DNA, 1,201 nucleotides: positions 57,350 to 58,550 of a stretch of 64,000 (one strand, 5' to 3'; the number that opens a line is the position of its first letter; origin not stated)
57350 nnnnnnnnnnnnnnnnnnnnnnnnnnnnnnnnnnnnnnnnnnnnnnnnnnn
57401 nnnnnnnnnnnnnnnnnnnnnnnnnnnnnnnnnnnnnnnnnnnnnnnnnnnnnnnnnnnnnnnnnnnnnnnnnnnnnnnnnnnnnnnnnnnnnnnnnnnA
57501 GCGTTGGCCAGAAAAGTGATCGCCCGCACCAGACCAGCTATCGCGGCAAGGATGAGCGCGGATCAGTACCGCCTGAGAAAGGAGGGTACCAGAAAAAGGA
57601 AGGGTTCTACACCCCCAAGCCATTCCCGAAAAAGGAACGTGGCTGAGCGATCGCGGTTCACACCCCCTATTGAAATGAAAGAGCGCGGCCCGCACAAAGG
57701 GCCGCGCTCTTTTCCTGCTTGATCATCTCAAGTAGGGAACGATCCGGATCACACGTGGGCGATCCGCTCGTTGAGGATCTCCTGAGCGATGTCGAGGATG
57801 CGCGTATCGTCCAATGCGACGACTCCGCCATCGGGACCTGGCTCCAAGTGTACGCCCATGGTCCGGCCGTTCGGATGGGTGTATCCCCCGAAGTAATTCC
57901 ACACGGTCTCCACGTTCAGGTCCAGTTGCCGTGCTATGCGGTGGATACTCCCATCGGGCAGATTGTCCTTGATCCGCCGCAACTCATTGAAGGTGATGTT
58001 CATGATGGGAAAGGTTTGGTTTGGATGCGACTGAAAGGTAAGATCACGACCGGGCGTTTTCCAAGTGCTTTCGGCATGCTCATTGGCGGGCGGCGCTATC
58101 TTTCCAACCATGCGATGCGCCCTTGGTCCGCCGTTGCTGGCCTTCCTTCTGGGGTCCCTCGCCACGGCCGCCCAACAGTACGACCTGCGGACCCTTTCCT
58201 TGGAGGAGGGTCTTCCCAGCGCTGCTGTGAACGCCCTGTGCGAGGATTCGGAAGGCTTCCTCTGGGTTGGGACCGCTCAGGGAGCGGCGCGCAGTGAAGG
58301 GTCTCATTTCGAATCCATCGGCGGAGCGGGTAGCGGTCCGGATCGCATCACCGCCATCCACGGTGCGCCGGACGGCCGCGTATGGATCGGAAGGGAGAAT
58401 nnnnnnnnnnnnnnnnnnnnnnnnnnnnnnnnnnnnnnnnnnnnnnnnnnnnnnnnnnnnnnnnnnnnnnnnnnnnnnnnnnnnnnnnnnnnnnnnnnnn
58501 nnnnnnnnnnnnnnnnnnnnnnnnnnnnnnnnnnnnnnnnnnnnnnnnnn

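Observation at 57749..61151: Adenylate cyclase with an extracytoplasmic beta-propeller/Y_Y_Y sensor, divergently paired with a small HTH protein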

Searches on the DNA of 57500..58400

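Call 65: search_rna_families(source=window, start=57500, end=58400, threshold=evalue, max_evalue=1)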
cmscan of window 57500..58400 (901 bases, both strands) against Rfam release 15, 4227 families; matches with E-value up to 1: 1.
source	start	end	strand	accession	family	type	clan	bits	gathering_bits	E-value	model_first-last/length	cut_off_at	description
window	57673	57718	+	RF03468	mir-2830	Gene; miRNA;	-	26.5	70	0.0072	1-76/76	no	mir-2830 microRNA precursor family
